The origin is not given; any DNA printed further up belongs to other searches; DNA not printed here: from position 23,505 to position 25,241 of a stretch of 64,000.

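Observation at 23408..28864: Putative iron-regulated divergon: FbpABC-type transporter with an uncharacterised secreted protein and a membrane diiron hydroxylase-family gene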

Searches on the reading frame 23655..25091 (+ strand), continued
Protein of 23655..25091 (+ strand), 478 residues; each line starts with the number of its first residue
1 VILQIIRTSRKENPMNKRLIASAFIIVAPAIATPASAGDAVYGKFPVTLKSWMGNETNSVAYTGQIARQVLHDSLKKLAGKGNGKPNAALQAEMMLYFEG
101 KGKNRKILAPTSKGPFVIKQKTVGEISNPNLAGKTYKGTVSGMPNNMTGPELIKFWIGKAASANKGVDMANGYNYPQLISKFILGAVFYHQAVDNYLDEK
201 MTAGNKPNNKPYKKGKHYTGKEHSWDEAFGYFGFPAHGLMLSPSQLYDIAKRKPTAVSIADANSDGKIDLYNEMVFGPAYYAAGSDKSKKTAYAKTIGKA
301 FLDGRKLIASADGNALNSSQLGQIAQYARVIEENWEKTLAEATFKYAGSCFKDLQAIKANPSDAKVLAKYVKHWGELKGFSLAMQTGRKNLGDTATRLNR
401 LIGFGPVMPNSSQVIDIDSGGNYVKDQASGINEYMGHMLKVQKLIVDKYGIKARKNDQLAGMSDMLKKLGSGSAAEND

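Call 25: search_protein_representatives(protein=window:23697-25091:+)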
Query: 464 residues. Proteins with E-value up to 0.001 (for the whole library): 823; up to 1e-10: 456; up to 1e-30: 50. The best 150 are listed.
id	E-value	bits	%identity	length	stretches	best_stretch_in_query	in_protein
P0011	1.5e-210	715.9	73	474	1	14-464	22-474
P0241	6.7e-137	473.2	69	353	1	144-464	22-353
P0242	1.8e-115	402.6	63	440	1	80-383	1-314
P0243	8.7e-111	387.2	84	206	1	1-206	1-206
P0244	3.4e-108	378.6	62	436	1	21-315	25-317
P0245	8.6e-99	347.6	62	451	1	205-464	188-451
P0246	9.7e-87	307.9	64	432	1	231-461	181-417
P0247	4.6e-85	302.4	52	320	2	289-464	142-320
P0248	1.2e-75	271.4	50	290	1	190-457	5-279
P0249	2.8e-71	257.0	42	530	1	26-448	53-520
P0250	3.3e-71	256.7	54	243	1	235-464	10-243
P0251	4.6e-68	246.4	43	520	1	14-442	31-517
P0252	7.3e-65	235.8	34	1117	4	160-397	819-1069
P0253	6.2e-60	219.6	48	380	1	110-404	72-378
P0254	2.8e-51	191.0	46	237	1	244-464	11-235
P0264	5.9e-41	157.0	38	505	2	160-396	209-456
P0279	3.8e-33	131.3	39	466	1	42-377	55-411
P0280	6.1e-33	130.6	35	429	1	41-388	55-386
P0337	5.5e-26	107.7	35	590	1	157-392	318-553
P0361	6.8e-25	104.1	34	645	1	131-395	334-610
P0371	1.9e-24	102.6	36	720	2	153-374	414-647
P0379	2.4e-24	102.3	38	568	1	157-394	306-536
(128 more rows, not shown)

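Call 32: search_solved_structures(query=A1, max_evalue=10, show_alignments=2)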
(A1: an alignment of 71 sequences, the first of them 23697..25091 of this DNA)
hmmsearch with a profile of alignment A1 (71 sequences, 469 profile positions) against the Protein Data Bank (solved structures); distinct sequences matched with E-value up to 10: 0.

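Call 33: find_related_loci(query=A1, collection=genome_contigs, flank=7000)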
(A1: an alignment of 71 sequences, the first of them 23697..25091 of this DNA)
Query A1 (464 aa) in genome_contigs; peptide patterns used: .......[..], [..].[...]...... (x = any residue, [..] = any of these).
590 stretches matched a pattern; 562 encode a relative of the query (tblastn E <= 1e-3); the best 80 are kept; 80 distinct loci.
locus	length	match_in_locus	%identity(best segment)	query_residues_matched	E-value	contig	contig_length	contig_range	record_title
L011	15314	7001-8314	90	27-464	0e+0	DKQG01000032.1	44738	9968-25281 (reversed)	MAG TPA_asm: Alphaproteobacteria bacterium UBA7314 UBA7314_contig_18857, whole genome shotgun sequence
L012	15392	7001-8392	84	1-464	0e+0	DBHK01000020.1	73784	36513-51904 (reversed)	MAG TPA_asm: Alphaproteobacteria bacterium UBA830 UBA830_contig_2437, whole genome shotgun sequence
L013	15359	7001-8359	73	17-464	0e+0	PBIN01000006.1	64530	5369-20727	MAG: Rhodospirillaceae bacterium isolate SP3 MHASMcontig_2444481, whole genome shotgun sequence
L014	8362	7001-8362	71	9-460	0e+0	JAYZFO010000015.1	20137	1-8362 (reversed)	MAG: Pseudomonadota bacterium isolate XB_MAG168 DB_MAG168_0015, whole genome shotgun sequence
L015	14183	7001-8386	71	1-464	0e+0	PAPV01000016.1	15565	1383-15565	MAG: Rhodospirillaceae bacterium isolate SP154 MHASMcontig_482859, whole genome shotgun sequence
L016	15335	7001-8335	73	20-464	0e+0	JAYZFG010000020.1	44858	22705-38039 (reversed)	MAG: Pseudomonadota bacterium isolate XB_MAG160 DB_MAG160_0020, whole genome shotgun sequence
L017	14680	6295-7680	71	6-464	0e+0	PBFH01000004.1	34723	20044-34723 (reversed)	MAG: Rhodospirillaceae bacterium isolate SP3103 82580, whole genome shotgun sequence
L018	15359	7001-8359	71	17-464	0e+0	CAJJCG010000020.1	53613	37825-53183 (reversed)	MAG: Alphaproteobacteria bacterium UBA2964 isolate FRAM18_bin082 genome assembly, contig: FRAM17_bin082-20, whole genome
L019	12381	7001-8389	69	5-464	0e+0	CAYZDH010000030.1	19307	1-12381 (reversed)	MAG TPA_asm: uncultured Rhodospirillaceae bacterium isolate SRP092796_co3_660 genome assembly, contig: NODE_4904_length_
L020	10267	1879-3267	68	5-464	0e+0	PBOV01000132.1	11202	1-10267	MAG: Rhodospirillaceae bacterium isolate RS382 TaraRedSea_contig_22180, whole genome shotgun sequence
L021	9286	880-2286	68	4-464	0e+0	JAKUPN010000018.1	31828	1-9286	MAG: Alphaproteobacteria bacterium isolate ALOHA_A2.5_4 A2.5-Alphaproteobacteria-2_18, whole genome shotgun sequence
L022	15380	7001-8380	68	12-464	0e+0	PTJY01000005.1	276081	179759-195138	MAG: Alphaproteobacteria bacterium MarineAlpha12_Bin1 CFH42_5, whole genome shotgun sequence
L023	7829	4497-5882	67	1-464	0e+0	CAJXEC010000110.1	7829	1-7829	MAG TPA_asm: uncultured Rhodospirillaceae bacterium isolate ERR599138_bin.95_MetaBAT_v2.12.1_MAG genome assembly, contig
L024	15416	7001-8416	62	4-464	0e+0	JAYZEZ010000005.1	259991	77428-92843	MAG: Pseudomonadota bacterium isolate XB_MAG154 DB_MAG154_0005, whole genome shotgun sequence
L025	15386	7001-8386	64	13-464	0e+0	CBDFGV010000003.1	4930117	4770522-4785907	MAG: Hyphomicrobiaceae bacterium isolate 7032e4e1-398e-4d18-9725-dcc1602ce41d genome assembly, contig: contig_3, whole g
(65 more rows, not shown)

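Call 38: predict_structure(alignment_id=A1)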
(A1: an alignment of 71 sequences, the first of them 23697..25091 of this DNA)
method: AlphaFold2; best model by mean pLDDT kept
length: 464 residues; sequences in the alignment: 71
mean_pLDDT: 91.1   pTM: 0.89
mean pLDDT of the five models: 91.1, 90.6, 89.7, 89.6, 87.0
residues with pLDDT >= 90: 401; 70-90: 21; 50-70: 10; < 50: 32
segments of 3 or more residues with pLDDT < 50: 1-23, 456-464
pLDDT, mean of each block of 10 residues (from residue 1): 36 33 70 94 95 98 98 98 96 97 97 97 93 96 98 98 99 97 91 92 95 98 97 98 96 97 98 98 98 96 96 98 98 98 95 98 98 86 96 96 95 94 97 96 81 50 35
secondary structure, 60 per line:
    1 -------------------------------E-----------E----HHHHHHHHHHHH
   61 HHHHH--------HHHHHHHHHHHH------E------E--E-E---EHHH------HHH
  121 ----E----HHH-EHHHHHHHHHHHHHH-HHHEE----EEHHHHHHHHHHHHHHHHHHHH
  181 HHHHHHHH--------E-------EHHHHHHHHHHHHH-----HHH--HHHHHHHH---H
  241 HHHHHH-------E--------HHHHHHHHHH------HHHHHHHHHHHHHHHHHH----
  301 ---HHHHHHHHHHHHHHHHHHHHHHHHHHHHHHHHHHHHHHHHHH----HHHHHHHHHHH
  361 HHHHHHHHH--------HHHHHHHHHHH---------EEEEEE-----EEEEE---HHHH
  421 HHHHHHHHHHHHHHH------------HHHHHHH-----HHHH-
elements in order: H49-65 H74-85 H135-148 H161-188 H206-218 H229-236 H240-246 H263-272 H279-296 H304-345 H350-369 H378-388 E398-403 E409-413 H417-435 H448-454 H460-463
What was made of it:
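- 23697..25091 (+): Secreted 464-aa DUF4856 protein. It has a Sec signal peptide (residues 1-23), an all-alpha fold with one beta-hairpin, a DxNxDG Ca-binding-like loop (247-259), invariant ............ (208-219) and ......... (358-366) motifs, and an invariant C-terminal END. AF2 model with pLDDT 91 and pTM 0.89 (call 38).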

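Call 40: fold_search(model_id=the predicted structure, library=pdb)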
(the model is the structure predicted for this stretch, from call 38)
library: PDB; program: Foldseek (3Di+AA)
matches with E <= 10: 225; with E <= 0.001: 0
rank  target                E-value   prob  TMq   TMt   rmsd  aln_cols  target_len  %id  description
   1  7sus                  2.2e-01  0.23  0.12  0.16  19.5       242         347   10  Crystal structure of Apelin receptor in complex with small molecule (released 2022-07-27)
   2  9rwq_A                3.6e-01  0.08  0.15  0.18  19.3       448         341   10  Ancestral Group III Chaperonin (ACIII) Double-Ring in Open Conformation including the Equatorial and Intermediate Doma (released 2025-12-10)
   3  5ic0                  3.7e-01  0.05  0.12  0.12  25.3       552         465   10  Structural analysis of a talin triple domain module (released 2016-05-18)
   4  2veq                  5.5e-01  0.04  0.10  0.10  23.4       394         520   11  Insights into kinetochore-DNA interactions from the structure of Cep3p (released 2007-12-25)
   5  5uf7                  9.0e-01  0.08  0.15  0.14  20.9       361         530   10  CRYSTAL STRUCTURE OF MUNC13-1 MUN DOMAIN (released 2017-02-15)
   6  9qn7_A                9.4e-01  0.06  0.12  0.16  25.4       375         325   11  Structure of talin in complex with a peptide fragment (released 2025-10-08)
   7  6lpy_B                9.4e-01  0.03  0.13  0.11  21.8       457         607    9  Crystal Structure of E447A Acyl-CoA Dehydrogenase FadE5 mutant from Mycobacteria smegmatis in complex with C4CoA (released 2020-07-01)
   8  8r1e_A                1.1e+00  0.02  0.11  0.09  23.2       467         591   11  crystal structure of acyl-CoA dehydrogenase FadE2 mutant (PA0508 M130G E296A Q303A) from Pseudomonas aeruginosa (released 2025-02-19)
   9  4p9t_A                1.3e+00  0.10  0.14  0.24  16.6       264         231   12  Structure of the free form of the N-terminal VH1 domain of monomeric alpha-catenin (released 2015-04-29)
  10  7zw4_A                1.4e+00  0.07  0.11  0.16  23.1       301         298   12  Crystal structure of Talin R7R8 domains with Caskin-2 LD-peptide (released 2023-05-31)
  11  6twn_B                1.4e+00  0.07  0.11  0.16  24.7       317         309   11  Crystal structure of Talin1 R7R8 in complex with CDK1 (206-223) (released 2021-05-12)
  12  9qn7_B                1.4e+00  0.07  0.12  0.16  19.1       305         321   10  Structure of talin in complex with a peptide fragment (released 2025-10-08)
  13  4wpe                  1.4e+00  0.02  0.07  0.11  36.7       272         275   11  Crystal Structure of Hof1p F-BAR domain (released 2014-12-24)
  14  6o3e_B                1.5e+00  0.06  0.14  0.13  23.8       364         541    8  mouse aE-catenin 82-883 (released 2019-11-13)
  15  5xfl_B                1.5e+00  0.05  0.15  0.17  23.8       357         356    8  Crystal structure of the force-sensing device region of alpha N-catenin (released 2018-03-28)
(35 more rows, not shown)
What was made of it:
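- Tried and rejected: Foldseek against the PDB gave nothing significant for DUF4856 (best E 0.22, call 40).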

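Call 46: search_protein_families(library=pfam, proteins=[window:23697-25091:+, L006:9487-11499:+, L004:8001-9431:+], max_evalue=10)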
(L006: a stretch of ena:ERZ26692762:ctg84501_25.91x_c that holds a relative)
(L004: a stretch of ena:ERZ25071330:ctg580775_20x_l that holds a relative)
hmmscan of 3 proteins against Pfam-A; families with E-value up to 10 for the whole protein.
window:23697-25091:+ (464 aa): 1 family
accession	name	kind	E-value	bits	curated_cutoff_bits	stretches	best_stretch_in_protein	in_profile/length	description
PF16148.10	DUF4856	-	1.9e-12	47.3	22.3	1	155-219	130-199/358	Domain of unknown function (DUF4856)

L006:9487-11499:+ (670 aa): 5 families
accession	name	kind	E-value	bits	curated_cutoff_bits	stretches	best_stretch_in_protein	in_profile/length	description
PF04116.19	FA_hydroxylase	-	1.7e-22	80.7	31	1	125-272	2-131/132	Fatty acid hydroxylase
PF01547.30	SBP_bac_1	-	1.9e-17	64.7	26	1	368-616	9-306/307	Bacterial extracellular solute-binding protein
PF13416.11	SBP_bac_8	-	2.7e-16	60.6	27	1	374-645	3-278/279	Bacterial extracellular solute-binding protein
PF13343.11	SBP_bac_6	-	2.3e-14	53.9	24.6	1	406-635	3-227/245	Bacterial extracellular solute-binding protein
PF13531.11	SBP_bac_11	-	2e-13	51.1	25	1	370-618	13-220/227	Bacterial extracellular solute-binding protein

L004:8001-9431:+ (476 aa): 3 families
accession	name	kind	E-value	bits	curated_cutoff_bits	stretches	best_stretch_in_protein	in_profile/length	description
PF16148.10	DUF4856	-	1e-10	41.6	22.3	1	161-229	131-204/358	Domain of unknown function (DUF4856)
PF13202.12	EF-hand_5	-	0.037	14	25.9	1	243-259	1-18/25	EF hand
PF12323.14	HTH_OrfB_IS605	-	0.32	11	21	1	310-341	12-43/47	Helix-turn-helix domain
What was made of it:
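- On Imelysin / Peptidase_M75 (IrpA, EfeO C-domain): No Pfam hit (call 46).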

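Call 52: search_protein_families(library=pfam, proteins=[P0252, P0361, P0371, P0337, P0379, P0249, P0251, P0264, P0279, P0280], max_evalue=0.01)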
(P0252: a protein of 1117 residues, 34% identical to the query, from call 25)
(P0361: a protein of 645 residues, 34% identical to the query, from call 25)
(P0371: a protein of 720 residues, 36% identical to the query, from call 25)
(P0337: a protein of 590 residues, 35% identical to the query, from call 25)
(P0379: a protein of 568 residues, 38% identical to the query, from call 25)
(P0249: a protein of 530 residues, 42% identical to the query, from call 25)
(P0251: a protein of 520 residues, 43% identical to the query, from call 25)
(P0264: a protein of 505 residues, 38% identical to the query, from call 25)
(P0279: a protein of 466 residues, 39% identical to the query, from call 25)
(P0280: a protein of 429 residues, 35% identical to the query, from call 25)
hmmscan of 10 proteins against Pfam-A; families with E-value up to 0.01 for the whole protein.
P0252 (1117 aa): 1 family
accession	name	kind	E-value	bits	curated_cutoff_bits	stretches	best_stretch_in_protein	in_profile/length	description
PF16148.10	DUF4856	-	7.6e-30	104.5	22.3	2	205-423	3-201/358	Domain of unknown function (DUF4856)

P0361 (645 aa): 2 families
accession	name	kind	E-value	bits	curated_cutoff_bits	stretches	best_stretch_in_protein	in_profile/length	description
PF02469.27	Fasciclin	-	2.9e-29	102.2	22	1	88-210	2-123/123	Fasciclin domain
PF16148.10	DUF4856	-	2.3e-06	27.3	22.3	1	368-440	129-210/358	Domain of unknown function (DUF4856)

P0371 (720 aa): 3 families
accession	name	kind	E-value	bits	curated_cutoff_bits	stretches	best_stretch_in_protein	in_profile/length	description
PF16148.10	DUF4856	-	1.4e-13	51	22.3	1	238-486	10-203/358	Domain of unknown function (DUF4856)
PF00028.23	Cadherin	-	3.5e-11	43.8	28.8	2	144-221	4-92/93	Cadherin domain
PF05345.18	He_PIG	-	0.0028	18.5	24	1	142-221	10-95/96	Putative Ig domain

P0337 (590 aa): 3 families
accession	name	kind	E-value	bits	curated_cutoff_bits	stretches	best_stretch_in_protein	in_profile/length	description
PF16148.10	DUF4856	-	1.3e-09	38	22.3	1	290-385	109-204/358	Domain of unknown function (DUF4856)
PF00028.23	Cadherin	-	0.00067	20.5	28.8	1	40-112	3-79/93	Cadherin domain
PF21404.3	AMG1_III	-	0.0061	16.8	27.1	0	404-472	73-133/140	Phosphoacetylglucosamine mutase AMG1, domain III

P0379 (568 aa): 2 families
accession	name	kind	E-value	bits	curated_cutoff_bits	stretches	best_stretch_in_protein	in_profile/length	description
PF16148.10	DUF4856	-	1.2e-15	57.8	22.3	1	294-441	122-246/358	Domain of unknown function (DUF4856)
PF00028.23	Cadherin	-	3.4e-06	27.8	28.8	1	43-126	5-93/93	Cadherin domain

P0249 (530 aa): 1 family
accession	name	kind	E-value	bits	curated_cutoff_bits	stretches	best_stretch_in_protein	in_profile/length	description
PF16148.10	DUF4856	-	6.7e-12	45.5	22.3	1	198-313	118-210/358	Domain of unknown function (DUF4856)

P0251 (520 aa): 1 family
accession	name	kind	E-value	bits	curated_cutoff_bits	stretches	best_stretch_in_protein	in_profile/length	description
PF16148.10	DUF4856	-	2e-15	57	22.3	1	68-441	10-306/358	Domain of unknown function (DUF4856)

P0264 (505 aa): 1 family
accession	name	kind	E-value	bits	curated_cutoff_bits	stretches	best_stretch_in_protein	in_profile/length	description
PF16148.10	DUF4856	-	2.6e-21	76.4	22.3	1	39-430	1-305/358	Domain of unknown function (DUF4856)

P0279 (466 aa): 1 family
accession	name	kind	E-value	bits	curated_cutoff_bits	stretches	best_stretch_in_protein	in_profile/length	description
PF16148.10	DUF4856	-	7.4e-20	71.7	22.3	2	56-258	11-204/358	Domain of unknown function (DUF4856)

P0280 (429 aa): 1 family
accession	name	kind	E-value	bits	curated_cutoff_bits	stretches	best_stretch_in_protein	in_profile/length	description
PF16148.10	DUF4856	-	4.9e-24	85.4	22.3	1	44-421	1-357/358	Domain of unknown function (DUF4856)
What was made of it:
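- Tried and rejected: Cadherin and fasciclin domains turned up, which only indicate surface location (call 52).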
